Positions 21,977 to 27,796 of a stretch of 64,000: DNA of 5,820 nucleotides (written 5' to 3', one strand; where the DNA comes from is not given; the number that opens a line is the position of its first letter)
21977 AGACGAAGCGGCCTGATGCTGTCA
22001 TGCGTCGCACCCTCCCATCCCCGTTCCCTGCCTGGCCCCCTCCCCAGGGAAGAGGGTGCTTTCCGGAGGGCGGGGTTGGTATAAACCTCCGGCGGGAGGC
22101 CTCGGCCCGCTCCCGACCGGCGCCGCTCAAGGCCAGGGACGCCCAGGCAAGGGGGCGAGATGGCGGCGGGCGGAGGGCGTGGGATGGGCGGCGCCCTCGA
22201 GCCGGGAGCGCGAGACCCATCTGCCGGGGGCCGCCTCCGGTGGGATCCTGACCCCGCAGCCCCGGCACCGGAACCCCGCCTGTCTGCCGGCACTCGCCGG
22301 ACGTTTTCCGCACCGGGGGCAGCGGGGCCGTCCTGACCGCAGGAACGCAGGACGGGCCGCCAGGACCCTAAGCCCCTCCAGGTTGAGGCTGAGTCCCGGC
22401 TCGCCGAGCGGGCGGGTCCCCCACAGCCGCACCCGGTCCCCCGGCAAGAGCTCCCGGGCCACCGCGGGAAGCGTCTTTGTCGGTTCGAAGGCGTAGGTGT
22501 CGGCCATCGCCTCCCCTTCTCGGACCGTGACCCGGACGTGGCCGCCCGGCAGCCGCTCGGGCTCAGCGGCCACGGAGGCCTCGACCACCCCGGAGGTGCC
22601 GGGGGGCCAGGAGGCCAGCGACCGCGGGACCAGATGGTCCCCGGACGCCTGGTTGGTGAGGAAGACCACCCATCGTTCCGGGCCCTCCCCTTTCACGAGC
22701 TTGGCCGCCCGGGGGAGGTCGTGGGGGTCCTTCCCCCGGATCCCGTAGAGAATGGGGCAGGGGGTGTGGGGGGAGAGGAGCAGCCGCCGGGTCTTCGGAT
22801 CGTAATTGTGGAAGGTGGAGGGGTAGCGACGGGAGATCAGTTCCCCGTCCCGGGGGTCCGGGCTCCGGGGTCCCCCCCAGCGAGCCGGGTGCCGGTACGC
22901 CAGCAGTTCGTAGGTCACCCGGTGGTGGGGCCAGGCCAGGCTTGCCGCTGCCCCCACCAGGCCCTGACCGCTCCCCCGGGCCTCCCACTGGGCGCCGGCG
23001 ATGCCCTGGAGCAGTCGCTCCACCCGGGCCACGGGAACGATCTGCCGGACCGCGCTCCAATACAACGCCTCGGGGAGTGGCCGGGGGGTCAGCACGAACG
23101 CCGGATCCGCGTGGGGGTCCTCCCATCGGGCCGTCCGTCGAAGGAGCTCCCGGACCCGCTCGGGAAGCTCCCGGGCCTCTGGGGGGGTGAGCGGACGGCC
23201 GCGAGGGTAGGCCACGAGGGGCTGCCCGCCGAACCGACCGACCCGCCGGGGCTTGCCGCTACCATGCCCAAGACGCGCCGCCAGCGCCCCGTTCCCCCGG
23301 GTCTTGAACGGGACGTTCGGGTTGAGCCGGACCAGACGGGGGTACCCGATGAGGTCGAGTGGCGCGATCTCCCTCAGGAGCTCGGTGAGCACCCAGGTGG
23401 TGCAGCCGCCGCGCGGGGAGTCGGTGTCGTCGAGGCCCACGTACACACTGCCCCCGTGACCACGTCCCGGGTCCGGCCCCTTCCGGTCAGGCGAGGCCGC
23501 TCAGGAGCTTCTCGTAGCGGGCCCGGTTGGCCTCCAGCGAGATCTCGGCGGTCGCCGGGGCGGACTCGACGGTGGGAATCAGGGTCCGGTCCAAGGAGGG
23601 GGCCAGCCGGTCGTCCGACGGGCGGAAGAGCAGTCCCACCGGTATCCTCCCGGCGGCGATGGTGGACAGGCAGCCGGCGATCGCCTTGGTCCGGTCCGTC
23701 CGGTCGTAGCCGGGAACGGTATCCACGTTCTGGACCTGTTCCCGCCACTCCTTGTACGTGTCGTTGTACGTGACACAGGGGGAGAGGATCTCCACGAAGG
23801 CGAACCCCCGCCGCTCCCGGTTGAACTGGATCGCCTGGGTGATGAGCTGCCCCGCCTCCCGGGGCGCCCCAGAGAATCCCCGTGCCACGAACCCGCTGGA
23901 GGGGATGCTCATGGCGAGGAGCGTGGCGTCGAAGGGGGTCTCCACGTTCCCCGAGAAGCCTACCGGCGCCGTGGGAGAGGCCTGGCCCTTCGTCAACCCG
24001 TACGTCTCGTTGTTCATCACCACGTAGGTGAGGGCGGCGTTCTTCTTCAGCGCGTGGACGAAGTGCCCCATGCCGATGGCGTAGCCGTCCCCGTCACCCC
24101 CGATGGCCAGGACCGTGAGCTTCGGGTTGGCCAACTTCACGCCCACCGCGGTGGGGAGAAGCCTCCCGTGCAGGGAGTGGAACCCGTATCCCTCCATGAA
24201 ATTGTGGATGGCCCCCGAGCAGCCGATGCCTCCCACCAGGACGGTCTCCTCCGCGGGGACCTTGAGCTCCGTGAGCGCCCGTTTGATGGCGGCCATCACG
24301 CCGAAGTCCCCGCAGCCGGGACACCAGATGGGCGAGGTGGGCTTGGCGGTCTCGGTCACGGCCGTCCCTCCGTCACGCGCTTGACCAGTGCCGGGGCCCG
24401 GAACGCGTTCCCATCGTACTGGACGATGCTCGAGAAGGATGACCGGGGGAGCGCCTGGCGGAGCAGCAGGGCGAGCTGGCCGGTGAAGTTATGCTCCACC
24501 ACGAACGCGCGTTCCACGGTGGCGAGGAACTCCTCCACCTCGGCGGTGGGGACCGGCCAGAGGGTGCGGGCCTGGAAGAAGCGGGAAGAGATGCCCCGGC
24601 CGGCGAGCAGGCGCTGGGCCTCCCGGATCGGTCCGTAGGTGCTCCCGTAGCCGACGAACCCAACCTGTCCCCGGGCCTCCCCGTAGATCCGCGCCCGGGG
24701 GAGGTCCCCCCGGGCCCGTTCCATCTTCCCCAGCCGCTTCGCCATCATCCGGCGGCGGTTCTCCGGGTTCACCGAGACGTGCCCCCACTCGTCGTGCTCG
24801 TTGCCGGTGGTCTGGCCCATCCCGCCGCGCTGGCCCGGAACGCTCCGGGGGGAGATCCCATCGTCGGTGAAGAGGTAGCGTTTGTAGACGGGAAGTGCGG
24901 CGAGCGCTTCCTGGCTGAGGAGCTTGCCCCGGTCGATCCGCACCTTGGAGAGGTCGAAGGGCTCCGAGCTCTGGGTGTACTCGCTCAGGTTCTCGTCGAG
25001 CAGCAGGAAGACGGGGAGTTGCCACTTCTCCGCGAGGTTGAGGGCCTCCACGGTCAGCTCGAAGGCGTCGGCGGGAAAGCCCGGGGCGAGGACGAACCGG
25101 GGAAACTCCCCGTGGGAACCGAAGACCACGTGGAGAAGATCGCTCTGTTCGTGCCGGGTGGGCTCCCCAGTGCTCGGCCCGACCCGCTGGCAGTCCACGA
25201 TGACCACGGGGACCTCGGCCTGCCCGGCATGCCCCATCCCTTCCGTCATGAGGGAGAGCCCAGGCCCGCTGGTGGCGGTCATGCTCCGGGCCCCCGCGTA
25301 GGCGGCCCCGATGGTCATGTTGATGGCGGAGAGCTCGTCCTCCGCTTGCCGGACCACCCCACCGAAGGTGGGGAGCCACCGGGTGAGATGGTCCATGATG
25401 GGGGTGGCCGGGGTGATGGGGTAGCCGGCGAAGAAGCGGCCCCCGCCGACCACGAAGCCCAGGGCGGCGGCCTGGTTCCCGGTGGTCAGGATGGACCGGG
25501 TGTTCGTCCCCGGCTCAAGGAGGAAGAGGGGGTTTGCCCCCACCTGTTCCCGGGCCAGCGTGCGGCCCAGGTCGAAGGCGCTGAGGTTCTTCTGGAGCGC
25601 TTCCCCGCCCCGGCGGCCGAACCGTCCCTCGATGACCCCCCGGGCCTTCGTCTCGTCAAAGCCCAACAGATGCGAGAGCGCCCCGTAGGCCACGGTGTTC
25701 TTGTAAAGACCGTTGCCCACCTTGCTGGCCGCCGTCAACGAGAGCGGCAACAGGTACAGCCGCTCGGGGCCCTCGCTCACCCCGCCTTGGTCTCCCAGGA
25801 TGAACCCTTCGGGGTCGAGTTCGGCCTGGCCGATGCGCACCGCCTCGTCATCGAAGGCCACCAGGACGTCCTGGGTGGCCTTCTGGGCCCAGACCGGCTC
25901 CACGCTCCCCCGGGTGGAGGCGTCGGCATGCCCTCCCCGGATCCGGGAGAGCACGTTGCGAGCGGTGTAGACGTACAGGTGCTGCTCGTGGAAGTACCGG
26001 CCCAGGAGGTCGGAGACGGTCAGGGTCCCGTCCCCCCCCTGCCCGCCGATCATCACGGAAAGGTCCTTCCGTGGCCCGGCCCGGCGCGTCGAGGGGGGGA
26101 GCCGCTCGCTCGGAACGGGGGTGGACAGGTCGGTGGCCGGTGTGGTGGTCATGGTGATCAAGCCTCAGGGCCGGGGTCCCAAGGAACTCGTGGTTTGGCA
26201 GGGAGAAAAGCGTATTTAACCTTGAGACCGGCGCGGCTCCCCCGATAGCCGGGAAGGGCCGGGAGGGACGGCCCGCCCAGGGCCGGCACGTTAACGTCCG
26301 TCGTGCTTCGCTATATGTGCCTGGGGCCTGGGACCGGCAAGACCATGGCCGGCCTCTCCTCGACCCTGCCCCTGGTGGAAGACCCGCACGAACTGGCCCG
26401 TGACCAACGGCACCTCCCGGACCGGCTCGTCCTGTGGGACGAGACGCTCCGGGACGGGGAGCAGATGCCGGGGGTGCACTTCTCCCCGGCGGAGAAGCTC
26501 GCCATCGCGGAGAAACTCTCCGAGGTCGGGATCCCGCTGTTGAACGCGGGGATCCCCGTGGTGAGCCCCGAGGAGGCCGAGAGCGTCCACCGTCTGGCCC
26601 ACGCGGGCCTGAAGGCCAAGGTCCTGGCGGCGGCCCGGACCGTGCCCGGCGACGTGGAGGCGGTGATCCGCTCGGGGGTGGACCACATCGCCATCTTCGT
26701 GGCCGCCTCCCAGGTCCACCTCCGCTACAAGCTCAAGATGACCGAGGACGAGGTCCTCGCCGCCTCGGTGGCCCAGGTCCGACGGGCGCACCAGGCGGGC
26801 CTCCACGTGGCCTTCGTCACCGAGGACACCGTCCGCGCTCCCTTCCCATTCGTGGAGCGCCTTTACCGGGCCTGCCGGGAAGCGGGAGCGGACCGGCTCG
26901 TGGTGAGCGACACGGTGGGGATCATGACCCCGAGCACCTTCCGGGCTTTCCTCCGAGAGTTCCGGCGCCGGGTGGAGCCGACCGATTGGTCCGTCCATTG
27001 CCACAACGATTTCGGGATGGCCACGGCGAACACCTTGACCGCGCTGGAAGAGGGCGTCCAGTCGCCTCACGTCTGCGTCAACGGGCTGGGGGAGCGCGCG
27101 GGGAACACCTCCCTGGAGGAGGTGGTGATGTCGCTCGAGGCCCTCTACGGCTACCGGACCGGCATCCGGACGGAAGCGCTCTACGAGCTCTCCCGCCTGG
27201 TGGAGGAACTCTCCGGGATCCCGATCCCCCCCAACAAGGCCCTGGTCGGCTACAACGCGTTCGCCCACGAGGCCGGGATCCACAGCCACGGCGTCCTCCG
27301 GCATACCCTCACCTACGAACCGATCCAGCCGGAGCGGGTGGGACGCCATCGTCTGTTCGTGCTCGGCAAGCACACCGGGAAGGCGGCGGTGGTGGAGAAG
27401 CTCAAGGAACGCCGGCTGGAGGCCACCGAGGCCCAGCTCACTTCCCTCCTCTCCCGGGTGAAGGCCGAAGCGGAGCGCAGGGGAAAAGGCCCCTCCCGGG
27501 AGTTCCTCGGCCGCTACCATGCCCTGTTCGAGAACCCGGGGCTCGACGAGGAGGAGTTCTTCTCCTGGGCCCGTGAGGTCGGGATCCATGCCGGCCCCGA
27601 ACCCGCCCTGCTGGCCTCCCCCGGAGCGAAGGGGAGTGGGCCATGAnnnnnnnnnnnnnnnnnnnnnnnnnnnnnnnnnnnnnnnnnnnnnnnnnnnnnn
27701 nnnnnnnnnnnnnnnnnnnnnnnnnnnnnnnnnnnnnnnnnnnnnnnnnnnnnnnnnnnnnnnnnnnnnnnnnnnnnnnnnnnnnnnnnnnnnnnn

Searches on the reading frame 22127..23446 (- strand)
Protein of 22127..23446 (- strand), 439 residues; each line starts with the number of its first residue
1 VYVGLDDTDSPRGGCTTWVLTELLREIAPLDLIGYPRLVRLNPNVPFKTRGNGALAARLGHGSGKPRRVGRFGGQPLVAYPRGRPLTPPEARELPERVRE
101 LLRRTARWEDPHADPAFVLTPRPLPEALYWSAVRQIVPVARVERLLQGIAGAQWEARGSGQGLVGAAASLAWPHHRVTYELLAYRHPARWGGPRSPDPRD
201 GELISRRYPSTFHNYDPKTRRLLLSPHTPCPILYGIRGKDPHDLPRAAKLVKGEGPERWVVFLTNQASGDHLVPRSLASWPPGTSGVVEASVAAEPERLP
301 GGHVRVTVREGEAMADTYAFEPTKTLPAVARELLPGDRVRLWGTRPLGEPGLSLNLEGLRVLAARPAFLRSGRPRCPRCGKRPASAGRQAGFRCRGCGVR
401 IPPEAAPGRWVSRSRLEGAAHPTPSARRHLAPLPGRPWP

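Call 84: search_protein_families(library=pfam, proteins=[window:22127-23446:-], max_evalue=0.0001)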
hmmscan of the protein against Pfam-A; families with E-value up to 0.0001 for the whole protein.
window:22127-23446:- (439 aa): 3 families
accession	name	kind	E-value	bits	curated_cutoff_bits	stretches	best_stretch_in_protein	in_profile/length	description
PF22641.2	TiaS_TCKD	-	3.4e-39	134.8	27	1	2-152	1-150/156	TiaS TCKD domain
PF08489.16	TiaS_FLD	-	3.5e-31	108.2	21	1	160-271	1-116/116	TiaS FLD domain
PF23783.1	Zn_ribbon_TiaS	-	7.1e-08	32.5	27.3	1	374-400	2-28/41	TiaS C-terminal zinc ribbon domain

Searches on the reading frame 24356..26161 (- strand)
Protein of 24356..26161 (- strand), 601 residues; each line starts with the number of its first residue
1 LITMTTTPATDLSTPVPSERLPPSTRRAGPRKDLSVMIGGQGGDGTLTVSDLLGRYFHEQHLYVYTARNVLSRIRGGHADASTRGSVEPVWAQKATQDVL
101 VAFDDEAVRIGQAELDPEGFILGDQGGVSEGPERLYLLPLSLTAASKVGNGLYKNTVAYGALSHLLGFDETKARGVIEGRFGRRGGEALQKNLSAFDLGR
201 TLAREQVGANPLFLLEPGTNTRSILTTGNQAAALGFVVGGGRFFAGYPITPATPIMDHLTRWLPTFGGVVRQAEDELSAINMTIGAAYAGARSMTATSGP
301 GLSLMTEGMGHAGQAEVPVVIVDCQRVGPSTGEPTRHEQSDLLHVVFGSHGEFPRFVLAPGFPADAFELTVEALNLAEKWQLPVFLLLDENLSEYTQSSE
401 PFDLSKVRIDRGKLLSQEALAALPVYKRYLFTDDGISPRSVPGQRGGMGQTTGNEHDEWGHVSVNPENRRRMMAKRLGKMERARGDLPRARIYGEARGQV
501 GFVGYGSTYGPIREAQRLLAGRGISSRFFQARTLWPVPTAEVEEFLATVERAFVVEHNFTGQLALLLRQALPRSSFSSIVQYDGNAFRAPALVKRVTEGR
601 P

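Call 9: search_protein_families(library=pfam, proteins=[window:24356-26161:-], max_evalue=0.001)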
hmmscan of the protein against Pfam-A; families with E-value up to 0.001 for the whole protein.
window:24356-26161:- (601 aa): 4 families
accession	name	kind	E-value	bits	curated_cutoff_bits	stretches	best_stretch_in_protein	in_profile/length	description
PF01855.24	POR_N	-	1.3e-54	185.8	27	1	241-474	8-230/231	Pyruvate flavodoxin/ferredoxin oxidoreductase, thiamine diP-bdg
PF01558.24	POR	-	1.9e-24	87.2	27.4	1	42-200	1-172/173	Pyruvate ferredoxin/flavodoxin oxidoreductase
PF17147.9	PFOR_II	-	2.7e-08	34.5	27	1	500-587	3-97/102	Pyruvate:ferredoxin oxidoreductase core domain II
PF02780.25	Transketolase_C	-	0.00084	19.7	25.9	0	499-558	11-70/124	Transketolase, C-terminal domain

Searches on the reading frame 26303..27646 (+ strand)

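Call 9: search_protein_families(library=pfam, proteins=[window:26303-27646:+], max_evalue=0.001)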
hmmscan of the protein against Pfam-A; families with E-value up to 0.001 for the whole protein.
window:26303-27646:+ (447 aa): 2 families
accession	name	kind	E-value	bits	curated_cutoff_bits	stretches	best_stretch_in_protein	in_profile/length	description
PF00682.25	HMGL-like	-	3.8e-72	243.3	29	1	43-300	3-260/260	HMGL-like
PF22617.1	HCS_D2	-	1.1e-24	87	27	1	314-393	1-81/82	Homocitrate synthase post-HMGL domain-like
